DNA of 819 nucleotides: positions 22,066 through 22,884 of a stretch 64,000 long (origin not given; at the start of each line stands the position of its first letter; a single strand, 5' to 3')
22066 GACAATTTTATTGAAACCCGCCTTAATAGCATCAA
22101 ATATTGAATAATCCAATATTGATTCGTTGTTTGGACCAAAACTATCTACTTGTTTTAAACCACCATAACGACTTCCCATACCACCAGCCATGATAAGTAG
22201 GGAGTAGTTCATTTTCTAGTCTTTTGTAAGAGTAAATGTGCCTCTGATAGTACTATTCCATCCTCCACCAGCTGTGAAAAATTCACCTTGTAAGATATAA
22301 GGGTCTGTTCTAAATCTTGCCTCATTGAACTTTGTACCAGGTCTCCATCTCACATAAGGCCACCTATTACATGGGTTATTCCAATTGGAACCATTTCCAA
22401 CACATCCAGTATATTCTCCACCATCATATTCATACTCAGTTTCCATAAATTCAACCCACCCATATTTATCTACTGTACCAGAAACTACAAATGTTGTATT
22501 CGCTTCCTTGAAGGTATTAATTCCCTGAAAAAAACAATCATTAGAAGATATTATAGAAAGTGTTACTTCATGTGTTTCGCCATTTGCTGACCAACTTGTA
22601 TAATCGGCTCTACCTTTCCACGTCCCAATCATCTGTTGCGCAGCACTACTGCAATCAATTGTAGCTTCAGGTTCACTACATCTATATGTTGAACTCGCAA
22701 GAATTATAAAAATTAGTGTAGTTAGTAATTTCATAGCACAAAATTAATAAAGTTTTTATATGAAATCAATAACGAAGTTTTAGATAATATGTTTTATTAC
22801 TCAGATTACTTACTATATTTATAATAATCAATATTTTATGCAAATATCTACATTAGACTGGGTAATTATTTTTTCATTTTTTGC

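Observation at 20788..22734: Paralogous small secreted Cys-containing proteins bracket a cytoplasmic nucleotidyltransferase in one tight operon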

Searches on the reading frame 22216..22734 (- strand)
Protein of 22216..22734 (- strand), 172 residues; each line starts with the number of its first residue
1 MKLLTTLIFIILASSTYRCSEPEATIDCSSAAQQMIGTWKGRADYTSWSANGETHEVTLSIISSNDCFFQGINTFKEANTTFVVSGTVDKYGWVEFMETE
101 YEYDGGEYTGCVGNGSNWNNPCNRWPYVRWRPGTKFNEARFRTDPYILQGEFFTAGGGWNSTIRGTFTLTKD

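Call 4: search_protein_families(library=pfam, proteins=[window:22216-22734:-], max_evalue=1)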
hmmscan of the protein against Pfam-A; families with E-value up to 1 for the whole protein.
window:22216-22734:- (172 aa): 1 family
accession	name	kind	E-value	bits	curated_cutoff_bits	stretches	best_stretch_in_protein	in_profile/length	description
PF16975.12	UPAR_LY6_2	-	0.32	11.6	31.5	1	17-85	11-81/106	Ly6/PLAUR domain-containing protein 6, Lypd6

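Call 5: search_protein_families(library=ncbifam, proteins=[window:22216-22734:-], max_evalue=1)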
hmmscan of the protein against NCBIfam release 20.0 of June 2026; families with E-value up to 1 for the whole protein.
window:22216-22734:- (172 aa): 0 families

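Call 6: find_homologous_proteins(query=window:22216-22734:-, max_evalue=0.001)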
Query window:22216-22734:- (172 aa): 26 proteins with E <= 0.001 among 69 candidates.
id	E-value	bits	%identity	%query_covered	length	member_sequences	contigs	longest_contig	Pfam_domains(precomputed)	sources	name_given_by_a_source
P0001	3.9e-115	400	99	100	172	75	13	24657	-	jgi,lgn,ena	-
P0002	2.2e-114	398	99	100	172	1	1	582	-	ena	-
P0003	4.7e-109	380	93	100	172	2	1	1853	-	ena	-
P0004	3.1e-107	374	94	100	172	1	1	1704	-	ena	-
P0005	8.4e-97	340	81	100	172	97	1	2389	-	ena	-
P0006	1.5e-91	323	78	99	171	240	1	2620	-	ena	-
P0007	5.3e-90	318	76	99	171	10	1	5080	-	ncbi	-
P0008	2.2e-85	303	74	99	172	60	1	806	-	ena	-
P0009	3.7e-83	296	73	100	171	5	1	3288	-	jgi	-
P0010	4.5e-81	289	74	99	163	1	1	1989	-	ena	-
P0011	3.2e-80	286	71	99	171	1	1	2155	-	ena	-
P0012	1.4e-79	284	70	99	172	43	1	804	-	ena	-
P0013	1.7e-79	284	68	100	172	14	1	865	-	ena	-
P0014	4.6e-77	276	68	99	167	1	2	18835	-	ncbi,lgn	-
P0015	3.8e-73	263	64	100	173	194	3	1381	-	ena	-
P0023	1.9e-44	170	50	100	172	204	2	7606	-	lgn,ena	-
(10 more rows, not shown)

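Call 10: find_encoding_contigs(protein=P0014, flank=6000, max_places=4)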
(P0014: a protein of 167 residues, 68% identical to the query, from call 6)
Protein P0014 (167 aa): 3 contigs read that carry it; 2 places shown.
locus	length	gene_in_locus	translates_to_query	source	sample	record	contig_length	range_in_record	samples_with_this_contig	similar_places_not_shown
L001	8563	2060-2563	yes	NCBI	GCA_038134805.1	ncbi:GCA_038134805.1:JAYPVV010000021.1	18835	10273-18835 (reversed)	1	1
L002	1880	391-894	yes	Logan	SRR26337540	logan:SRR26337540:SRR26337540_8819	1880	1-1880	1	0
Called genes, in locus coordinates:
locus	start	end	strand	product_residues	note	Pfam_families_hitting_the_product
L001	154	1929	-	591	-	PF00474:SSF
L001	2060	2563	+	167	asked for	-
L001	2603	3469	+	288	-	-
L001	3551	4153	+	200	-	PF11138:DUF2911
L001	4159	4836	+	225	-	PF03167:UDG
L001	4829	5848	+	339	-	PF01112:Asparaginase_2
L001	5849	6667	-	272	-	-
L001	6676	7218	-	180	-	PF00403:HMA (faint)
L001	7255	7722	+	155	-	PF00578:AhpC-TSA, PF08534:Redoxin, PF13098:Thioredoxin_2 (weak), PF13905:Thioredoxin_8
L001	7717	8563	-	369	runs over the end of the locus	PF08239:SH3_3, PF18348:SH3_16, PF00877:NLPC_P60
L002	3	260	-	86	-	?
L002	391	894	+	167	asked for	-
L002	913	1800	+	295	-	PF00483:NTP_transferase (faint)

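Call 11: find_encoding_contigs(protein=P0023, flank=6000, max_places=4)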
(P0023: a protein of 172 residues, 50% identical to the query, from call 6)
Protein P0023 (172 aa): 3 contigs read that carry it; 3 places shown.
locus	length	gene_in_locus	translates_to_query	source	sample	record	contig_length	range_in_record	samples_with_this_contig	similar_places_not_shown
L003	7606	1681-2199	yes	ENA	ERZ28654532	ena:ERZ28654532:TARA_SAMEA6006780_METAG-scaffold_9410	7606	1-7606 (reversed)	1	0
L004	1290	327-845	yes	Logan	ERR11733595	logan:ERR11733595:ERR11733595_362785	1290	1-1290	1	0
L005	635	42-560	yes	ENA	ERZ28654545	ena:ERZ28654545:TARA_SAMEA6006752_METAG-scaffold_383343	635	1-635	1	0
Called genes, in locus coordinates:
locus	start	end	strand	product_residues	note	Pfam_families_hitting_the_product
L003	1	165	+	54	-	?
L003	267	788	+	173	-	-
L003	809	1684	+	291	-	PF00483:NTP_transferase (weak)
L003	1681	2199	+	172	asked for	-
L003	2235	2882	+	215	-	PF11138:DUF2911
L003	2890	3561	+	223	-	PF03167:UDG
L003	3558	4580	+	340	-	PF01112:Asparaginase_2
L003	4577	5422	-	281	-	-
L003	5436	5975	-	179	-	PF00403:HMA (weak)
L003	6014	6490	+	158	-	PF08534:Redoxin, PF00578:AhpC-TSA, PF13905:Thioredoxin_8 (weak)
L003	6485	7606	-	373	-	?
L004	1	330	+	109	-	?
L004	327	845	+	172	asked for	-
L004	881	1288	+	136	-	?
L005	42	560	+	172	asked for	-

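Call 12: find_related_loci(query=A1, collection=genome_contigs, flank=6000)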
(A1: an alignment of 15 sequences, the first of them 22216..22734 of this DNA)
Query A1 (172 aa) in genome_contigs; peptide patterns used: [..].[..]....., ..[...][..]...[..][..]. (x = any residue, [..] = any of these).
66 stretches matched a pattern; 20 encode a relative of the query (tblastn E <= 1e-3); 18 distinct loci.
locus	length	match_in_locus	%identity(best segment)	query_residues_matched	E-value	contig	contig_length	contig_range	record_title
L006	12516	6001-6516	81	1-172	3e-99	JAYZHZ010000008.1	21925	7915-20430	MAG: Bacteroidota bacterium isolate XB_MAG224 DB_MAG224_0008, whole genome shotgun sequence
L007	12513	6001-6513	79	1-171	1e-95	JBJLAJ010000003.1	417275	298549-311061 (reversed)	MAG: Cytophagales bacterium isolate LRMED-062 Marinoscillaceae-LRMED-062-C3, whole genome shotgun sequence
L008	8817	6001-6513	80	1-171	2e-95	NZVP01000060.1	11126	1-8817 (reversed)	MAG: Flammeovirgaceae bacterium isolate NAT63 65886, whole genome shotgun sequence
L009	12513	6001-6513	79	1-171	2e-94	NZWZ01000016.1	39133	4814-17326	MAG: Flammeovirgaceae bacterium isolate NAT44 8798, whole genome shotgun sequence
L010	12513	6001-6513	78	1-171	7e-94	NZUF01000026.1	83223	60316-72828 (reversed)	MAG: Flammeovirgaceae bacterium isolate NAT912 907, whole genome shotgun sequence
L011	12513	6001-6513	75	1-171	4e-91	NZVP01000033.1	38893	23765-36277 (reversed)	MAG: Flammeovirgaceae bacterium isolate NAT63 45363, whole genome shotgun sequence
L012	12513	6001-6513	80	1-171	2e-95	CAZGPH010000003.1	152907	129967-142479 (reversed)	MAG TPA_asm: uncultured Marinoscillum sp. isolate binchicken_co222_293 genome assembly, contig: NODE_22_length_152907_co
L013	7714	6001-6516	74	1-171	5e-89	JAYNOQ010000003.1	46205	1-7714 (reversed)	MAG: Flammeovirgaceae bacterium isolate 139540_COM_metabat_bins_2.tsv.054_sub NODE_849_length_46205_cov_13.825937, whole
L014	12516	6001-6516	73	1-172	8e-87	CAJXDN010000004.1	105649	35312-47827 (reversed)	MAG TPA_asm: uncultured Flammeovirgaceae bacterium isolate ERR599050_bin.113_MetaBAT_v2.12.1_MAG genome assembly, contig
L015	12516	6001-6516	70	1-172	6e-84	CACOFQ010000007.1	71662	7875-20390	MAG: uncultured Marinoscillum sp. isolate AH-321-C20 genome assembly, contig: AH-321-C20_NODE_7, whole genome shotgun se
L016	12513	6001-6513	69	1-171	4e-82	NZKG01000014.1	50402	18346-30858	MAG: Marinoscillum sp. isolate MED1001 44078, whole genome shotgun sequence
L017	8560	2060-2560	68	1-171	2e-81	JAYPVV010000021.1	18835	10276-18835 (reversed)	MAG: Marinoscillum sp. isolate 139588_S189_metabat_bins_sens.tsv.116 NODE_3017_length_18835_cov_71.343930, whole genome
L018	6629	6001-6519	64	1-172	3e-77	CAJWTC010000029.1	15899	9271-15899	MAG TPA_asm: uncultured Flammeovirgaceae bacterium isolate ERR599064_bin.109_MetaBAT_v2.12.1_MAG genome assembly, contig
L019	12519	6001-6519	65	1-172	3e-76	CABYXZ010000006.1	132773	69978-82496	MAG: uncultured Marinoscillum sp. isolate AG-895-E03 genome assembly, contig: AG-895-E03_NODE_6, whole genome shotgun se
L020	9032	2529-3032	64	1-171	3e-74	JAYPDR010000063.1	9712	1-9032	MAG: Marinoscillum sp. isolate 139580_S181_metabat_bins_sspec.tsv.117_sub NODE_6791_length_9712_cov_5.016568, whole geno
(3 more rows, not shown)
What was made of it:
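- All 18 genome loci are marine Cytophagales MAGs labelled Marinoscillum or Flammeovirgaceae (call 12).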

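Call 15: search_protein_representatives(alignment_id=A1)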
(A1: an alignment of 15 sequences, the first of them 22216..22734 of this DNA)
Query: 15 sequences, 172 profile positions. Proteins with E-value up to 0.001 (for the whole library): 44; up to 1e-10: 31; up to 1e-30: 9. The best 44 are listed.
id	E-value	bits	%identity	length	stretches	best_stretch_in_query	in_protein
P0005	1.3e-93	327.9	-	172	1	1-172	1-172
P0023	9.6e-70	250.1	-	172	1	1-172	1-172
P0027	4.2e-43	163.4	-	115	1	60-172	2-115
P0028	8.2e-41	156.0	-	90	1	84-172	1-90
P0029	1.5e-39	151.9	-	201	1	1-168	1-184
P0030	6.3e-39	149.8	-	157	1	1-146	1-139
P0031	6.6e-38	146.5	-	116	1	2-110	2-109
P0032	6.5e-37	143.3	-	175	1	1-158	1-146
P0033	6.4e-33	130.3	-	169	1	1-171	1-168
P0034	1.4e-29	119.4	-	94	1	1-88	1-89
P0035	5.7e-27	110.9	-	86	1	1-76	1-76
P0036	8.9e-27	110.3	-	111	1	1-71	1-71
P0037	8.6e-26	107.1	-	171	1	104-171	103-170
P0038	1.6e-24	103.0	-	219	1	77-172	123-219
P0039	1.6e-23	99.7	-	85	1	1-81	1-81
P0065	7.1e-05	39.0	-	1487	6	57-122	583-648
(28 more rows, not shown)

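Call 16: predict_structure(alignment_id=A1)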
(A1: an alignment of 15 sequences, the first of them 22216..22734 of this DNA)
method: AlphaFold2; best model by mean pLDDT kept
length: 172 residues; sequences in the alignment: 15
mean_pLDDT: 74.8   pTM: 0.69
mean pLDDT of the five models: 74.8, 68.6, 67.0, 66.0, 64.6
residues with pLDDT >= 90: 45; 70-90: 66; 50-70: 39; < 50: 22
segments of 3 or more residues with pLDDT < 50: 12-22, 107-110, 113-115, 157-160
pLDDT, mean of each block of 10 residues (from residue 1): 54 45 75 94 82 86 95 82 89 85 55 54 68 75 84 62 83 89
secondary structure, 60 per line:
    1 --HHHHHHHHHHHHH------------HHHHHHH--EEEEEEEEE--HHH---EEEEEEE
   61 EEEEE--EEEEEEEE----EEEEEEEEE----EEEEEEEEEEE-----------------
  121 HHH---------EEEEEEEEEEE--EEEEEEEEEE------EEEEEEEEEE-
elements in order: H3-15 H28-34 E37-45 E54-65 E68-75 E80-88 E93-103 E133-143 E146-155 E162-171

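Call 19: fold_search(model_id=the predicted structure, library=pdb)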
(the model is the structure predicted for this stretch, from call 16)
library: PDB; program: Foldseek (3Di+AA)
matches with E <= 10: 1091; with E <= 0.001: 1
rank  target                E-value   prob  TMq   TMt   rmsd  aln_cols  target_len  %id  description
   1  6ohh_B                4.7e-04  1.00  0.51  0.66   4.6       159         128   12  Structure of EF1p2_mFAP2b bound to DFHBI (released 2020-04-08)
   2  6ohh_A                1.1e-03  1.00  0.51  0.66   4.6       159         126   11  Structure of EF1p2_mFAP2b bound to DFHBI (released 2020-04-08)
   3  6d0t_A                2.1e-03  1.00  0.47  0.68   4.0       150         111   11  De novo design of a fluorescence-activating beta barrel - BB1 (released 2018-09-19)
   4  3wjb_A                3.5e-03  0.99  0.40  0.44   8.6       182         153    9  Crystal structure of mutant nitrobindin M75L/H76L/Q96C/M148L/H158L (NB4) from Arabidopsis thaliana (released 2014-04-09)
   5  6czj_B                4.8e-03  1.00  0.47  0.70   3.9       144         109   16  Structure of a redesigned beta barrel, b10 (released 2018-09-19)
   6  4ymy                  5.4e-03  1.00  0.42  0.46   5.6       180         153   10  Crystal structure of mutant nitrobindin M75A/H76L/Q96C/M148L/H158A (NB11) from Arabidopsis thaliana (released 2015-12-30)
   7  6d0t_B                6.0e-03  1.00  0.45  0.65   4.3       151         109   12  De novo design of a fluorescence-activating beta barrel - BB1 (released 2018-09-19)
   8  3wjd                  6.7e-03  1.00  0.42  0.46   6.1       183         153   10  Crystal structure of mutant nitrobindin F44W/M75L/H76L/Q96C/M148L/H158L (NB5) from Arabidopsis thaliana (released 2014-04-02)
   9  7u3i_A                7.1e-03  1.00  0.43  0.48   6.5       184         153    9  GID4 in complex with compound 16 (released 2022-10-05)
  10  3ew2_G                7.9e-03  1.00  0.38  0.55   6.7       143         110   12  Crystal structure of rhizavidin-biotin complex (released 2008-12-23)
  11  7bbm                  8.8e-03  1.00  0.42  0.46   6.1       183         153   10  Mutant nitrobindin M75L/H76L/Q96C/M148L (NB4H) from Arabidopsis thaliana with cofactor MnPPIX (released 2021-05-26)
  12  2fr2                  8.8e-03  0.99  0.42  0.44   6.9       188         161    8  Crystal Structure of Rv2717c from M. tuberculosis (released 2006-01-31)
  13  6czi_A                9.3e-03  1.00  0.47  0.69   4.3       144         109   13  Structure of a redesigned beta barrel, mFAP1, bound to DFHBI (released 2018-09-19)
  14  2a13                  9.8e-03  1.00  0.42  0.46   5.7       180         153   10  X-ray structure of protein from Arabidopsis thaliana AT1G79260 (released 2005-07-12)
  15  4tq2                  1.0e-02  0.99  0.41  0.40   6.9       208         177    8  Structure of S-type Phycobiliprotein Lyase CPES from Guillardia theta (released 2014-08-13)
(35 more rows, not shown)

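Call 25: find_related_loci(query=A2, collection=metagenome_contigs, flank=5000)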
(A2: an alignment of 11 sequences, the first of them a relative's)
Query A2 (169 aa) in metagenome_contigs; peptide patterns used: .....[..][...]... (x = any residue, [..] = any of these).
136 stretches matched a pattern; 70 encode a relative of the query (tblastn E <= 1e-3); 70 distinct loci.
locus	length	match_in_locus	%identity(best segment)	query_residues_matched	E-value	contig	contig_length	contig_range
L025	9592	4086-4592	99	1-169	1e-110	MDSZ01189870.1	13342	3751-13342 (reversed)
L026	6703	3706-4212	94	1-169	2e-104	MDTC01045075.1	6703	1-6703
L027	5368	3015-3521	93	1-169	1e-103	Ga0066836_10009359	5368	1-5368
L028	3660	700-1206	93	1-169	7e-105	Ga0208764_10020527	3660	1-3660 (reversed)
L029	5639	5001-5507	89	1-169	2e-100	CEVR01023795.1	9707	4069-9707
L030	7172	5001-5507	84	1-169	3e-95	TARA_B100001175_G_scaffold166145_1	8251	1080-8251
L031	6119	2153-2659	83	1-169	1e-94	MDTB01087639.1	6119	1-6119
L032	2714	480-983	82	1-168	3e-95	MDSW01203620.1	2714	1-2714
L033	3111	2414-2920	75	1-169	1e-78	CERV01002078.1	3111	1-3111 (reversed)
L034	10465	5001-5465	69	13-168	2e-72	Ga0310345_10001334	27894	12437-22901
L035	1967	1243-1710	71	13-169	9e-72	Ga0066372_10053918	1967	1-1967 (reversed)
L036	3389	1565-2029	69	13-168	3e-69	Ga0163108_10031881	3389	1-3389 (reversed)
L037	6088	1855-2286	49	1-142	6e-45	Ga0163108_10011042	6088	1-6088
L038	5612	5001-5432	47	1-142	7e-44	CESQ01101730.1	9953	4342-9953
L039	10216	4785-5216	47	1-142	3e-43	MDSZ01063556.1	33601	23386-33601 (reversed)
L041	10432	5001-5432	48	1-142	9e-39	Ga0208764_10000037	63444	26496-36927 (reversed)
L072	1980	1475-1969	37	1-168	1e-27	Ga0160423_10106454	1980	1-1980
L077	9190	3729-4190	38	1-154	7e-26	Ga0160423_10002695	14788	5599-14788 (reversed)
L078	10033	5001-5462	38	1-154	7e-26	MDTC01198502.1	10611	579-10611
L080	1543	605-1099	34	1-168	2e-25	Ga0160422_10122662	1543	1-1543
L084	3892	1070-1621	34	15-168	6e-22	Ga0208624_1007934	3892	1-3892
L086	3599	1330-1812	32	1-136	6e-21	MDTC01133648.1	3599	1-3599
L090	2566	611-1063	35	1-136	5e-20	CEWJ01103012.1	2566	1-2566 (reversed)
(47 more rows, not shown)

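Call 30: find_related_loci(query=A2, collection=viral_contigs, flank=10000)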
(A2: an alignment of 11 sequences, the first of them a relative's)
Query A2 (169 aa) in viral_contigs; peptide patterns used: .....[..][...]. (x = any residue, [..] = any of these).
37 stretches matched a pattern, but none encodes a relative of the query by tblastn (E <= 1e-3).

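Call 35: search_protein_families(library=phrogs, proteins=[L078:3-521:+, L078:1815-2891:+, L078:3691-4338:+, L078:4339-5001:+, L078:5702-6073:+, L078:6767-7291:+, L078:7422-8093:+, L078:8902-9495:-, L080:1136-1543:+, L072:1-1182:+], max_evalue=0.001)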
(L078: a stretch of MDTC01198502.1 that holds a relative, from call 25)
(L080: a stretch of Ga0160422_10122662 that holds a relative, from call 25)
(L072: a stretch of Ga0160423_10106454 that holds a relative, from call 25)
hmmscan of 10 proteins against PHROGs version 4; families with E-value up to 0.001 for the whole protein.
L078:3-521:+ (172 aa): 0 families

L078:1815-2891:+ (358 aa): 0 families

L078:3691-4338:+ (215 aa): 1 family
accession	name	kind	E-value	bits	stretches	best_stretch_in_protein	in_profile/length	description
phrog_440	-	other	1.2e-75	254.8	1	1-214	1-215/219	transaldolase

L078:4339-5001:+ (220 aa): 1 family
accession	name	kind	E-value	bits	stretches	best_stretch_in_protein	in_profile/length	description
phrog_3347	-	moron, auxiliary metabolic gene and host takeover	4.7e-14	53.9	1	38-210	60-212/219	Galactose-3-O-sulfotransferase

L078:5702-6073:+ (123 aa): 0 families

L078:6767-7291:+ (174 aa): 1 family
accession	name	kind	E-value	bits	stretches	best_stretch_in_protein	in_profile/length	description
phrog_11796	-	unknown function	0.00032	21.9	1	8-120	2-125/217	-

L078:7422-8093:+ (223 aa): 0 families

L078:8902-9495:- (197 aa): 1 family
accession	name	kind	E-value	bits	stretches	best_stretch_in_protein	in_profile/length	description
phrog_3347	-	moron, auxiliary metabolic gene and host takeover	9.7e-13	49.6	1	8-196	10-216/219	Galactose-3-O-sulfotransferase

L080:1136-1543:+ (136 aa): 9 families
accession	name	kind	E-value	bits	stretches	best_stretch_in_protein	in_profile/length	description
phrog_168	-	DNA, RNA and nucleotide metabolism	6.7e-46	158.4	1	2-135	7-141/314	clamp loader of DNA polymerase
phrog_5846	-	DNA, RNA and nucleotide metabolism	1.2e-28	101.4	1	2-130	2-130/380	clamp loader of DNA polymerase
phrog_11838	-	DNA, RNA and nucleotide metabolism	4.1e-16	60.2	1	7-131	8-137/420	clamp loader of DNA polymerase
phrog_7998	-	unknown function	1.1e-05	25.8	1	23-117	28-141/339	-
phrog_50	-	DNA, RNA and nucleotide metabolism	1.2e-05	25.6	1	2-132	326-475/570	DnaC-like helicase loader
phrog_124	-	DNA, RNA and nucleotide metabolism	3.1e-05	24.5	1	27-106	33-120/382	Sak4-like ssDNA annealing protein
phrog_10401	-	other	3.2e-05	23.8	1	17-72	440-495/667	ATPase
phrog_3757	-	unknown function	0.00018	22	1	36-71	125-160/367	-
phrog_9172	-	unknown function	0.00068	19.6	0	22-114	91-186/509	-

L072:1-1182:+ (393 aa): 1 family
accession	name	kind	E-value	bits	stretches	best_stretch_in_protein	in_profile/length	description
phrog_5725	-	other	6.6e-101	339.5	1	1-378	150-537/540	chaperonin groEL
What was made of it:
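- L077/78 have no structural phage genes among those tested (call 35).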
